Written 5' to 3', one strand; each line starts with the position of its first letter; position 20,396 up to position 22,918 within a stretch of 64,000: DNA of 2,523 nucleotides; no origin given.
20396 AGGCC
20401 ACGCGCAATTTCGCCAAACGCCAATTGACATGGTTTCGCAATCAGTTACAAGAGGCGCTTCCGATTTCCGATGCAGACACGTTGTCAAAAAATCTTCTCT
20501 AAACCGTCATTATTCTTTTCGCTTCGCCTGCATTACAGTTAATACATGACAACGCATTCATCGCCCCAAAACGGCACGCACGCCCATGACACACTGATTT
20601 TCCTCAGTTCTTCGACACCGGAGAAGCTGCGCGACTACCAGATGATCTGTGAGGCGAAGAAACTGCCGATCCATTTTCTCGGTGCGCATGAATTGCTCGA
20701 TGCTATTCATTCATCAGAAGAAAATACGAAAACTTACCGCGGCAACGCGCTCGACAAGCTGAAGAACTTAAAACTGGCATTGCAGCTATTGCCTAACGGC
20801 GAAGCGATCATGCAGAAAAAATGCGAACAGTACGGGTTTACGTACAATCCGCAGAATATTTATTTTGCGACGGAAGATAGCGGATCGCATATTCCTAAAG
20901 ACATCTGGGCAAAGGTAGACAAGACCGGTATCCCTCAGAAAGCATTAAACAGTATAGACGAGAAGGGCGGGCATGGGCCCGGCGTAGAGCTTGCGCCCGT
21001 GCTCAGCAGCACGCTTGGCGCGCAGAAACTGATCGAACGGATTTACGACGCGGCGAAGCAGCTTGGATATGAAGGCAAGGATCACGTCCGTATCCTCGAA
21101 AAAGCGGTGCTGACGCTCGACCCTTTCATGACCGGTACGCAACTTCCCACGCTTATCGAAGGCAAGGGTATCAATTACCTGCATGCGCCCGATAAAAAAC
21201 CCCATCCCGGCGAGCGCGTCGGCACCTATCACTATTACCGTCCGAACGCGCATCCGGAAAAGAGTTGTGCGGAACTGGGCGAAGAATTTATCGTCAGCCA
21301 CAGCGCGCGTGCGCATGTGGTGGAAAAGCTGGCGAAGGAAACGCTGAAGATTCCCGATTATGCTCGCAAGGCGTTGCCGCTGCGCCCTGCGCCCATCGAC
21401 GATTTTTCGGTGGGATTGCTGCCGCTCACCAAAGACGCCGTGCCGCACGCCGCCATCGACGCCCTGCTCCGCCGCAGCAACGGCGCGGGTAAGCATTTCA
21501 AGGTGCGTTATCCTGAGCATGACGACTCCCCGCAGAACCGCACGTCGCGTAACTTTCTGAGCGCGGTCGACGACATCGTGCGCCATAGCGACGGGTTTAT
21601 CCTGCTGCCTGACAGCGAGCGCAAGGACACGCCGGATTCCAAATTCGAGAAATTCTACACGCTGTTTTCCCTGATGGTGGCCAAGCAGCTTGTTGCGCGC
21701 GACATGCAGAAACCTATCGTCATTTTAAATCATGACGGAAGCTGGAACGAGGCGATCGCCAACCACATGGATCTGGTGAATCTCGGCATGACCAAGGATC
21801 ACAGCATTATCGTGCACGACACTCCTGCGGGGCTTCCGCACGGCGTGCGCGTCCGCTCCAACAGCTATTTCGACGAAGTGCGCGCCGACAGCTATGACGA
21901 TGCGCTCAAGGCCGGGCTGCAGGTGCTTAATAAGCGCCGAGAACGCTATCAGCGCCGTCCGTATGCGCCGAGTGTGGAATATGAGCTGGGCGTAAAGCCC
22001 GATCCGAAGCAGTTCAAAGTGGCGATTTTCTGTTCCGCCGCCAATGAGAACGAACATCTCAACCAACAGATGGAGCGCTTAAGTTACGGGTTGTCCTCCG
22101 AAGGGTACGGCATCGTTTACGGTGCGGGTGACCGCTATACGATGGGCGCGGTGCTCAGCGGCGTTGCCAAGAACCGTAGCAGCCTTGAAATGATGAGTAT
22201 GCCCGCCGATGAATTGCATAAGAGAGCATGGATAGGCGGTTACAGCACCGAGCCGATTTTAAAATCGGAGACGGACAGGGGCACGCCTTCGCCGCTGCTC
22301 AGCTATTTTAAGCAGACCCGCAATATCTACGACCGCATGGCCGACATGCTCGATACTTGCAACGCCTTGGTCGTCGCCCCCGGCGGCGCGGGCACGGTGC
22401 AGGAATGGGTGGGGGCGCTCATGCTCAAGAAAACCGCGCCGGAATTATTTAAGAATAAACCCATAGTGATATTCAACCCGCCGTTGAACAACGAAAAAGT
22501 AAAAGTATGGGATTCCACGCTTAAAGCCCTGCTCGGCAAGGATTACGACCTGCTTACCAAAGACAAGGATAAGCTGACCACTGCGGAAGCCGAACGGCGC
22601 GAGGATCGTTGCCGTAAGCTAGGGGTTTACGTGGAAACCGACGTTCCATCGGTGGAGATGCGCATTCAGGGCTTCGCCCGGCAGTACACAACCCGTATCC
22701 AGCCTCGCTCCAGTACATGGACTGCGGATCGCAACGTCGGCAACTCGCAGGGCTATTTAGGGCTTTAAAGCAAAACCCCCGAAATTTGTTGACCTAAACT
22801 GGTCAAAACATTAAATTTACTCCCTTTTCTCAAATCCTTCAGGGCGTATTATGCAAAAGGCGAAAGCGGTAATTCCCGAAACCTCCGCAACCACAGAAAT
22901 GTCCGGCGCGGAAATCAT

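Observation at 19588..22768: miaA followed by a 740-aa HAM1(ITPase)-like + double LOG-like fusion protein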

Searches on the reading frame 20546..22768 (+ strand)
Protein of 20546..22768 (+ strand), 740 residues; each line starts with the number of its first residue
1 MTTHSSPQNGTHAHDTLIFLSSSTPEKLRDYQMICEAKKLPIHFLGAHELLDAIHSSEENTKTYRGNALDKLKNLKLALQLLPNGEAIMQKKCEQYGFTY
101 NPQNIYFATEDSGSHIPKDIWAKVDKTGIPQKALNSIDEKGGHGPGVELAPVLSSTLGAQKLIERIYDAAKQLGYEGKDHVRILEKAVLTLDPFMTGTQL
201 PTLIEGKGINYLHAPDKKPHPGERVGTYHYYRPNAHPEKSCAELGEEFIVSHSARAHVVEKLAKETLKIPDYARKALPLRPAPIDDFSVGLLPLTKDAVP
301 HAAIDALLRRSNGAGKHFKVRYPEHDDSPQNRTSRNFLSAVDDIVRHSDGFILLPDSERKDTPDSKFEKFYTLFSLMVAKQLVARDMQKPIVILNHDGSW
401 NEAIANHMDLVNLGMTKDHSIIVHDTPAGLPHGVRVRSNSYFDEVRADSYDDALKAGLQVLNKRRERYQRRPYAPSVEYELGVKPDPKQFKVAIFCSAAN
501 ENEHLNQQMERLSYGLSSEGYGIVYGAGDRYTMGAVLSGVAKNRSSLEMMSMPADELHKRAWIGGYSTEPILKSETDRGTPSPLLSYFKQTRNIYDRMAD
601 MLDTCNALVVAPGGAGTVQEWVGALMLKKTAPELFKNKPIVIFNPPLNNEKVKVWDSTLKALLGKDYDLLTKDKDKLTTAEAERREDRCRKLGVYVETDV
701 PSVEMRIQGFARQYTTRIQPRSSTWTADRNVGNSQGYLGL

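Call 3: search_protein_families(library=pfam, proteins=[window:20546-22768:+], max_evalue=1)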
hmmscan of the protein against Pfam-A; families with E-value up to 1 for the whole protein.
window:20546-22768:+ (740 aa): 3 families
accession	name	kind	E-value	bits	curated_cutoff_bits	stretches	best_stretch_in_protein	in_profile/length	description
PF03641.19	Lysine_decarbox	-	2.6e-10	41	27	1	579-645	27-90/131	Possible lysine decarboxylase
PF18306.6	LDcluster4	-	0.026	14.6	26.3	1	491-631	3-120/151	SLOG cluster4 family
PF01725.21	Ham1p_like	-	0.14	12.5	22.5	1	19-75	2-55/186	Ham1 family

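Call 4: search_protein_families(library=ncbifam, proteins=[window:20546-22768:+], max_evalue=1)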
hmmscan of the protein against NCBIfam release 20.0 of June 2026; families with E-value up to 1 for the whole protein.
window:20546-22768:+ (740 aa): 7 families
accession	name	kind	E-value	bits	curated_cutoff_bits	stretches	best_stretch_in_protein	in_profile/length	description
TIGR00730.1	TIGR00730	subfamily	3.3e-12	46.5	96.35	1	492-645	3-134/178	TIGR00730 family Rossman fold protein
NF058542.1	CtkRMPhLog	equivalog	3.6e-09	36.8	300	2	489-553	1-64/177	cytokinin riboside 5'-monophosphate phosphoribohydrolase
NF038390.1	Nsidase_PpnN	equivalog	0.029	13.1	450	1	582-668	223-313/450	nucleotide 5'-monophosphate nucleosidase PpnN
NF050060.1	e_nPHAscl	equivalog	0.12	11.5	450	1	420-480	60-120/345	extracellular native short-chain-length polyhydroxyalkanoate depolymerase PhaZ7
NF009603.0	PRK13055.1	subfamily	0.15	11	342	0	607-634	61-88/335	diacylglycerol kinase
NF011501.0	PRK14939.1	subfamily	0.15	10.4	796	1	397-436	50-89/803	DNA gyrase subunit B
NF006899.0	PRK09382.1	equivalog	0.17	11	417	1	297-352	263-316/387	bifunctional 2-C-methyl-D-erythritol 4-phosphate cytidylyltransferase/2-C-methyl-D-erythritol 2,4-cyclodiphosphate synthase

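Call 5: find_homologous_proteins(query=window:20546-22768:+, max_evalue=0.001)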
Query window:20546-22768:+ (740 aa): 14 proteins with E <= 0.001 among 8000 candidates.
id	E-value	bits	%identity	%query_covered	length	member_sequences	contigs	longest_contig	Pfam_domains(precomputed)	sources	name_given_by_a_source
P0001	0.0e+0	1710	100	100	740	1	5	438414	PF03641.20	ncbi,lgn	-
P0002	4.9e-268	909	57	96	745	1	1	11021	PF03641.20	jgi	jgi:predicted Rossmann-fold nucleotide-binding protein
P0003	1.4e-209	716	48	94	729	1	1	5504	PF03641.20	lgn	-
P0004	8.7e-183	628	46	92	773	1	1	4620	PF03641.20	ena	-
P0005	3.0e-170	586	41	56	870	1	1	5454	PF03641.20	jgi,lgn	-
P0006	5.1e-159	549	41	94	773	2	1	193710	PF03641.20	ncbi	-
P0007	7.1e-156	539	40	96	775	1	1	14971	PF03641.20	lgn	-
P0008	6.1e-154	532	39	94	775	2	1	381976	PF03641.20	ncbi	-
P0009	3.8e-153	530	39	94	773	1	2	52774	PF03641.20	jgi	jgi:predicted Rossmann-fold nucleotide-binding protein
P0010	3.5e-146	507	40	96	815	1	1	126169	PF03641.20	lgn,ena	-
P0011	2.0e-143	497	41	94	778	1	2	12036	PF03641.20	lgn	-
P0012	1.5e-133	465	39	94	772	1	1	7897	PF03641.20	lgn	-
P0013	8.4e-112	393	36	94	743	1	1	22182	PF18306.7,PF03641.20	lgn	-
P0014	1.1e-54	204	28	88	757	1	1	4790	PF03641.20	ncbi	ncbi:MAG: hypothetical protein AB7H77_10330 [Bdellovibrionales bacterium]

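Call 6: search_solved_structures(query=window:20546-22768:+, max_evalue=1, show_alignments=3)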
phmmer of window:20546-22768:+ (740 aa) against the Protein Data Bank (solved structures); distinct sequences matched with E-value up to 1: 5.
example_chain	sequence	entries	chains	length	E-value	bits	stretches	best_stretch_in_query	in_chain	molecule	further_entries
3sbx_A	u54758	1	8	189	4.3e-05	25.2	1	485-657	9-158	Putative uncharacterized protein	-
7w2i_A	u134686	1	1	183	0.0025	19.3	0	490-539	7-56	Cytokinin riboside 5'-monophosphate phosphoribohydrolase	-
7w2i_B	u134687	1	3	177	0.0042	18.6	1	492-655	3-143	Cytokinin riboside 5'-monophosphate phosphoribohydrolase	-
3qua_A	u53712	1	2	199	0.033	15.6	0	487-558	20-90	Putative uncharacterized protein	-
3bq9_A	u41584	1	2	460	0.4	12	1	580-667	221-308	Predicted Rossmann fold nucleotide-binding domain-containing protein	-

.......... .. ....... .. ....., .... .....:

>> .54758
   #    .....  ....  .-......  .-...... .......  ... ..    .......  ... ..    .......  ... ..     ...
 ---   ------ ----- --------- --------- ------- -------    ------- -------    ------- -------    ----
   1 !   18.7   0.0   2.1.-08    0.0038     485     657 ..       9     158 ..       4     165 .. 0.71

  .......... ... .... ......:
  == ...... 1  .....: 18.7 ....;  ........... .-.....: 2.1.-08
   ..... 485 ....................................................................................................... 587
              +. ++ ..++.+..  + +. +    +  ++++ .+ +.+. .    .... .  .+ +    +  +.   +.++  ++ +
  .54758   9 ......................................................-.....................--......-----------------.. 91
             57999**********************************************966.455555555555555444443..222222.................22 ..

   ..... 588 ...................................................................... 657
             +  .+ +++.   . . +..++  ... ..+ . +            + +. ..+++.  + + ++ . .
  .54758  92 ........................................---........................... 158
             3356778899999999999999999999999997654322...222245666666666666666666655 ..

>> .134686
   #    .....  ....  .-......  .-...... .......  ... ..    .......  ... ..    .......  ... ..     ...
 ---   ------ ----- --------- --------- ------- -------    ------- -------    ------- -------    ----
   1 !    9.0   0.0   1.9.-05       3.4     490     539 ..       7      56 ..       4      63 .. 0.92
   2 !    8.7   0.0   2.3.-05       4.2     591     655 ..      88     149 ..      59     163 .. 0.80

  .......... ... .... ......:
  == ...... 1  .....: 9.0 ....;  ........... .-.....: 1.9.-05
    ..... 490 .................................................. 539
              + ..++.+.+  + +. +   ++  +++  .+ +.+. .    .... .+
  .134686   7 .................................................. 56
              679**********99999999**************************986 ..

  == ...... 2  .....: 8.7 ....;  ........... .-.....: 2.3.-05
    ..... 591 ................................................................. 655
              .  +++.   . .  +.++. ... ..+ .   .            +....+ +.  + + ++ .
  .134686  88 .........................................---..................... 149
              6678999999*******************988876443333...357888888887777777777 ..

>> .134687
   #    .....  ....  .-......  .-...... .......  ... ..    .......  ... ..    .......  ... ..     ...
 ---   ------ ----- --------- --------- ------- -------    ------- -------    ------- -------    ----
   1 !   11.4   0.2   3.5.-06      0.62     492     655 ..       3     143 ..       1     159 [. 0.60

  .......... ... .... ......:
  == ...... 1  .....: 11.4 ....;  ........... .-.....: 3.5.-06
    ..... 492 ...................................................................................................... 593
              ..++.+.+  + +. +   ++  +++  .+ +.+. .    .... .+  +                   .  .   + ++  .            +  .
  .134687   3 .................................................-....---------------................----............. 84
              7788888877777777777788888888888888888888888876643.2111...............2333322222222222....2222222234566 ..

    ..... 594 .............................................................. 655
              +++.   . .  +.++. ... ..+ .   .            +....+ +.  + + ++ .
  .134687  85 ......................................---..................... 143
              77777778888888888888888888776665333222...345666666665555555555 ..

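Call 8: find_encoding_contigs(protein=P0001, flank=6000, max_places=5)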
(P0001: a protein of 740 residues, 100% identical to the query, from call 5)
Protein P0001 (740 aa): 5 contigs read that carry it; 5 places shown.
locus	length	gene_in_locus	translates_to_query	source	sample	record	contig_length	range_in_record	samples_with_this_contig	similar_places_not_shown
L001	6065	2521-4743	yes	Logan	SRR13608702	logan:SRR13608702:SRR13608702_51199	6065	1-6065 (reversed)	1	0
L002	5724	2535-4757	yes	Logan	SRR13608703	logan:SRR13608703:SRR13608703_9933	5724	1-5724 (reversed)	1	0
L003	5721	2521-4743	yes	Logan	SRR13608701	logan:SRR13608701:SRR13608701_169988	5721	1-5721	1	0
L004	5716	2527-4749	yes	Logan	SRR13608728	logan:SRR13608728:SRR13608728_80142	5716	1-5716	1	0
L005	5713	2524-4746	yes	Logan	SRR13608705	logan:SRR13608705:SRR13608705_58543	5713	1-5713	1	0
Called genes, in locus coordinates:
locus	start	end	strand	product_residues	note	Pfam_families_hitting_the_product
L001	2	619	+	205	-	?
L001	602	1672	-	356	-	PF00702:Hydrolase, PF12710:HAD, PF08282:Hydrolase_3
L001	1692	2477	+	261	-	PF01715:IPPT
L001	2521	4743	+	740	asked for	PF03641:Lysine_decarbox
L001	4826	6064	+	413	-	?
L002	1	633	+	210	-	?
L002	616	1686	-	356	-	PF00702:Hydrolase, PF12710:HAD, PF08282:Hydrolase_3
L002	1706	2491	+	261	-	PF01715:IPPT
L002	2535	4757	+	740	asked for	PF03641:Lysine_decarbox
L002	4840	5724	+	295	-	?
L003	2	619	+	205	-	?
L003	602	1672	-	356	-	PF00702:Hydrolase, PF12710:HAD, PF08282:Hydrolase_3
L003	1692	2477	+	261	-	PF01715:IPPT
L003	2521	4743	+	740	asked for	PF03641:Lysine_decarbox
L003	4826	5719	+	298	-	?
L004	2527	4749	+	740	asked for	PF03641:Lysine_decarbox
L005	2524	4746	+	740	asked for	PF03641:Lysine_decarbox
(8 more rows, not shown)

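Call 11: find_related_loci(query=A1, collection=genome_contigs, flank=8000)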
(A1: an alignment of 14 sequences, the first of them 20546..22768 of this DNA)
Query A1 (740 aa) in genome_contigs; peptide patterns used: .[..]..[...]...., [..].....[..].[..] (x = any residue, [..] = any of these).
87 stretches matched a pattern; 9 encode a relative of the query (tblastn E <= 1e-3); 9 distinct loci.
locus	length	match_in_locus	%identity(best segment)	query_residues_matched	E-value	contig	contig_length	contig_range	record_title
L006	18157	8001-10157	39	17-710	1e-160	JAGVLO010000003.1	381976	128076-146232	MAG: Alphaproteobacteria bacterium isolate SW_2 c_000000081479, whole genome shotgun sequence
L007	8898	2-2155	55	18-725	0e+0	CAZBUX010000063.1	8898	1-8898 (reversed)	MAG TPA_asm: uncultured Rickettsiales bacterium isolate SRP329715_co2_1 genome assembly, contig: NODE_13883_length_8898_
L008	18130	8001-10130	39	17-716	2e-132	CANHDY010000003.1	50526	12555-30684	MAG: Rickettsiales bacterium isolate RE-15aug16-6 genome assembly, contig: RE-15aug16-6.fna-C3, whole genome shotgun seq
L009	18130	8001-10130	38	17-716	9e-131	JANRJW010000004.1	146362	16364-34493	MAG: Alphaproteobacteria bacterium isolate bins.290 k141_2440135, whole genome shotgun sequence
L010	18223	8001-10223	38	17-719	8e-142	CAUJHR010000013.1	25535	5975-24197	MAG: Pseudomonadota bacterium isolate KLAP47 genome assembly, contig: KLAP47_106607, whole genome shotgun sequence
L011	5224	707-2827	36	17-714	2e-123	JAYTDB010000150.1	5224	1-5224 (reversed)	MAG: Rickettsiales bacterium isolate GFS_1653 GFS_1653_149, whole genome shotgun sequence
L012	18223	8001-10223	36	17-707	1e-116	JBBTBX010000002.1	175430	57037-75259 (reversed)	MAG: Pseudomonadota bacterium isolate H41-bin258_1 H41_bin258_1_000000000002, whole genome shotgun sequence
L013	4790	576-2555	28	17-665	2e-65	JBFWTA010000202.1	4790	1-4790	MAG: Bdellovibrionales bacterium isolate CA_2019_TPBF_36 NODE_67581_length_4790_cov_2.680034_TPBF, whole genome shotgun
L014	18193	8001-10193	40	17-714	5e-151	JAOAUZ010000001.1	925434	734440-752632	MAG: Rickettsiales bacterium isolate ssMAG-31 ss-C4, whole genome shotgun sequence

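Call 20: search_solved_structures(query=A1, max_evalue=10, show_alignments=0)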
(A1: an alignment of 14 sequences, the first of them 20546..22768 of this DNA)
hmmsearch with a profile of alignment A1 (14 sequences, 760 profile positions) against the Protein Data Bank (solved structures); distinct sequences matched with E-value up to 10: 12.
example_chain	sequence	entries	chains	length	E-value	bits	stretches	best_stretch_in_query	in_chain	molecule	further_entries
2a33_A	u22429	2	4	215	1.6e-07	33.6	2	615-651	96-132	hypothetical protein | Uncharacterized protein At2g37210/T2N18.3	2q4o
7w2i_A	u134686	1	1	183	3.2e-07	32.5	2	514-560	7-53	Cytokinin riboside 5'-monophosphate phosphoribohydrolase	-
7w2i_B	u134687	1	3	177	5.8e-07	31.7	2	515-560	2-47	Cytokinin riboside 5'-monophosphate phosphoribohydrolase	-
3sbx_A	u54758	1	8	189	1e-06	30.8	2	506-560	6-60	Putative uncharacterized protein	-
1ydh_A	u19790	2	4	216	5.3e-05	25.2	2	511-558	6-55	At5g11950 | Lysine decarboxylase-like protein At5g11950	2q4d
5zbj_A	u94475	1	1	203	0.00027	22.8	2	516-564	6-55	Putative cytokinin riboside 5'-monophosphate phosphoribohydrolase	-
3qua_A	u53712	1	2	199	0.00082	21.3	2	506-561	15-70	Putative uncharacterized protein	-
5zbk_A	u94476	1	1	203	0.0017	20.2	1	516-564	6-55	Putative cytokinin riboside 5'-monophosphate phosphoribohydrolase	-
5its_A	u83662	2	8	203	0.0026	19.6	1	515-563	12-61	Cytokinin riboside 5'-monophosphate phosphoribohydrolase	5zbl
1t35_A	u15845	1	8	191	0.032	16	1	618-668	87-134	HYPOTHETICAL PROTEIN YVDD, Putative Lysine Decarboxylase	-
5ajt_A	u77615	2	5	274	0.1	14.3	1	511-564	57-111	PHOSPHORIBOHYDROLASE LONELY GUY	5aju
9us2_A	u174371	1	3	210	1.1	11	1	621-654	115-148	Cytokinin riboside 5'-monophosphate phosphoribohydrolase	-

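Call 21: predict_structure(alignment_id=A1)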
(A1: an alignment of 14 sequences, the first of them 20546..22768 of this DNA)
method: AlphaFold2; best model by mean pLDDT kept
length: 740 residues; sequences in the alignment: 14
mean_pLDDT: 83.0   pTM: 0.84
mean pLDDT of the five models: 83.0, 82.1, 78.9, 77.2, 77.0
residues with pLDDT >= 90: 275; 70-90: 370; 50-70: 63; < 50: 32
segments of 3 or more residues with pLDDT < 50: 1-11, 720-740
pLDDT, mean of each block of 10 residues (from residue 1): 33 77 81 91 87 61 85 82 81 87 90 92 92 90 87 87 90 76 93 75 93 76 79 90 92 95 89 74 79 68 72 72 62 82 87 77 80 90 82 88 90 75 76 84 88 88 82 79 89 89 92 96 88 93 94 90 91 74 91 91 95 90 89 88 87 88 91 90 94 93 96 77 31 27
secondary structure, 60 per line:
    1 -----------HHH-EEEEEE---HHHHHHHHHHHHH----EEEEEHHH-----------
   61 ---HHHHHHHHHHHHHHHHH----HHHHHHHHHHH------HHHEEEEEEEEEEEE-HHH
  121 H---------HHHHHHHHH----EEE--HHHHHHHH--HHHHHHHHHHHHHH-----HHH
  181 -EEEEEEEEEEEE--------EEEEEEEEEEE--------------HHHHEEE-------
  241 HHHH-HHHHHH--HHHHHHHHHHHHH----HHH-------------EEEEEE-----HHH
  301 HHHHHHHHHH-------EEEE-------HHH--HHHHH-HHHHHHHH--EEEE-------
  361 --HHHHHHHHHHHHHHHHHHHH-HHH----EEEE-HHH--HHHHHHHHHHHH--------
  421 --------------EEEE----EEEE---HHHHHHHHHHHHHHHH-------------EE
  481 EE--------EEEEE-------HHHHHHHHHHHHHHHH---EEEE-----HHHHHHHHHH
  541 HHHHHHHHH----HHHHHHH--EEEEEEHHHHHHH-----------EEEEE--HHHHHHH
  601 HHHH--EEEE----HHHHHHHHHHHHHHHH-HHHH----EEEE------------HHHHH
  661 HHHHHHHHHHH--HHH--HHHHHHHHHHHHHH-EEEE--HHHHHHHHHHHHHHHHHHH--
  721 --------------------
elements in order (helices of 4 or more, strands of 3 or more residues): E16-21 H25-37 E42-46 H64-80 H85-95 E105-116 H118-121 H131-139 E144-146 H149-156 H159-172 E182-193 E202-212 H227-230 E231-233 H241-244 H246-251 H254-266 E287-292 H298-310 E318-321 H334-338 H340-347 E350-353 H363-382 E391-394 H401-412 E435-438 E443-446 H450-465 E479-482 E491-495 H503-518 E522-525 H531-549 H554-560 E563-568 H569-575 E587-591 H594-604 E607-610 H615-630 H632-635 E640-643 H656-671 H679-692 E694-697 H700-718
